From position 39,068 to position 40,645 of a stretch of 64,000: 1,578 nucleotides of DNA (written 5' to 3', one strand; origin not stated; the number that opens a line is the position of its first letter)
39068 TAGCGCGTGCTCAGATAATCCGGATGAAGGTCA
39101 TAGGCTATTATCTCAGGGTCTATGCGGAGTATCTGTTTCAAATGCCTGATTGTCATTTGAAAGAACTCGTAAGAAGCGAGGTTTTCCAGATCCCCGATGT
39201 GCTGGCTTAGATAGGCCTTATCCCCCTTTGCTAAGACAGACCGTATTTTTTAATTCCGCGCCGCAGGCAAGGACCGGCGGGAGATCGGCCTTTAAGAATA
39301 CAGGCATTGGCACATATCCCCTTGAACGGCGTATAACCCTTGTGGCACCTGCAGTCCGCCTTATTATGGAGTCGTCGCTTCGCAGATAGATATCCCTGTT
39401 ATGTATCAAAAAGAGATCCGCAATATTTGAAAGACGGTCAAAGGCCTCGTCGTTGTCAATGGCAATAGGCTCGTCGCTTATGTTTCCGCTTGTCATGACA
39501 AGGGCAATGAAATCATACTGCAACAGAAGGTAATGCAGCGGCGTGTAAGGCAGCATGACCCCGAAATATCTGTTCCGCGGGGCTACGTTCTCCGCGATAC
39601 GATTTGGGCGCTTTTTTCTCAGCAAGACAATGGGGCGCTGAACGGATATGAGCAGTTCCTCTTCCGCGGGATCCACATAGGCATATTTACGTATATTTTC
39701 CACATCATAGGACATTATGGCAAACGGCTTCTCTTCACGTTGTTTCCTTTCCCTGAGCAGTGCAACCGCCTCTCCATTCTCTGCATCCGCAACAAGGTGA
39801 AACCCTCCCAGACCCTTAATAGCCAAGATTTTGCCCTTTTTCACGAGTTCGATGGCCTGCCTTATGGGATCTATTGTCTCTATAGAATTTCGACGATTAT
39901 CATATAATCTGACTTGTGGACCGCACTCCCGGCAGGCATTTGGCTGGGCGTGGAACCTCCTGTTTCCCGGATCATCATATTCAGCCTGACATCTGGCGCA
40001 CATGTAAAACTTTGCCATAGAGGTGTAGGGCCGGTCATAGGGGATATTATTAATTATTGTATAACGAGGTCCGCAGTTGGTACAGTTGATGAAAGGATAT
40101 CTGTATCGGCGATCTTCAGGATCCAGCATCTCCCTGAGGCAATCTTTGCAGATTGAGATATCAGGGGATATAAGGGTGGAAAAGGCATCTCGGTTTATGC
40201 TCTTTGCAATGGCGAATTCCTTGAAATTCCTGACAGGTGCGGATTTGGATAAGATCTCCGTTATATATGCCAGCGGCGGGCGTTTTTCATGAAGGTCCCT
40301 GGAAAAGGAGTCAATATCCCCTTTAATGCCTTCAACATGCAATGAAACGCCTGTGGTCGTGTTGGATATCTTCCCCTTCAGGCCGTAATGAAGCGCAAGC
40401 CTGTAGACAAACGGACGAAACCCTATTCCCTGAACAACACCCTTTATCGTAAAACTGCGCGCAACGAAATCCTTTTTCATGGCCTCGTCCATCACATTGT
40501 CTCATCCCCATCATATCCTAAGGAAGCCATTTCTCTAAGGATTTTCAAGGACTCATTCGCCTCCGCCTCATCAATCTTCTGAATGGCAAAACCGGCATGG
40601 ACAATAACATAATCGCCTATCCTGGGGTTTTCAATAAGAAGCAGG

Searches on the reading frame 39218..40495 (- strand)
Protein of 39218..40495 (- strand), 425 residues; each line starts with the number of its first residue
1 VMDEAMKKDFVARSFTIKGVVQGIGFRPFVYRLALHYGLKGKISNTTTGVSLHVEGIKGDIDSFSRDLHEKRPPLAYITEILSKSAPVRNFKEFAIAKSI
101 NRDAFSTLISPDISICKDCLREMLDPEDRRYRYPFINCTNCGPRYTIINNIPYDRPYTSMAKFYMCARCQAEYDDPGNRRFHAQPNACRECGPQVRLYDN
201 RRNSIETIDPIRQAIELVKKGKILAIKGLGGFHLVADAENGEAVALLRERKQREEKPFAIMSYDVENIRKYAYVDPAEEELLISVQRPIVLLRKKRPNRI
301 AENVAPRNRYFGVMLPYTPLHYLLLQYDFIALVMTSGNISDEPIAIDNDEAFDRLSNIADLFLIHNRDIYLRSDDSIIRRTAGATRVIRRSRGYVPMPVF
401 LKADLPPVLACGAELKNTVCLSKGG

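Call 52: search_protein_families(library=pfam, max_evalue=0.00001, proteins=[window:39218-40495:-])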
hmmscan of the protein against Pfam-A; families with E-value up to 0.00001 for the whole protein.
window:39218-40495:- (425 aa): 3 families
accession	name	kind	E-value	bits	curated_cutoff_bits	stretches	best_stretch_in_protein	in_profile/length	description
PF01300.24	Sua5_yciO_yrdC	-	2.8e-45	154.4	25.1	1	217-391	2-178/178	Telomere recombination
PF07503.17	zf-HYPF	-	5e-34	116.3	23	2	115-148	1-34/34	HypF finger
PF00708.24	Acylphosphatase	-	7.3e-18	65.1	22.5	1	15-96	3-85/85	Acylphosphatase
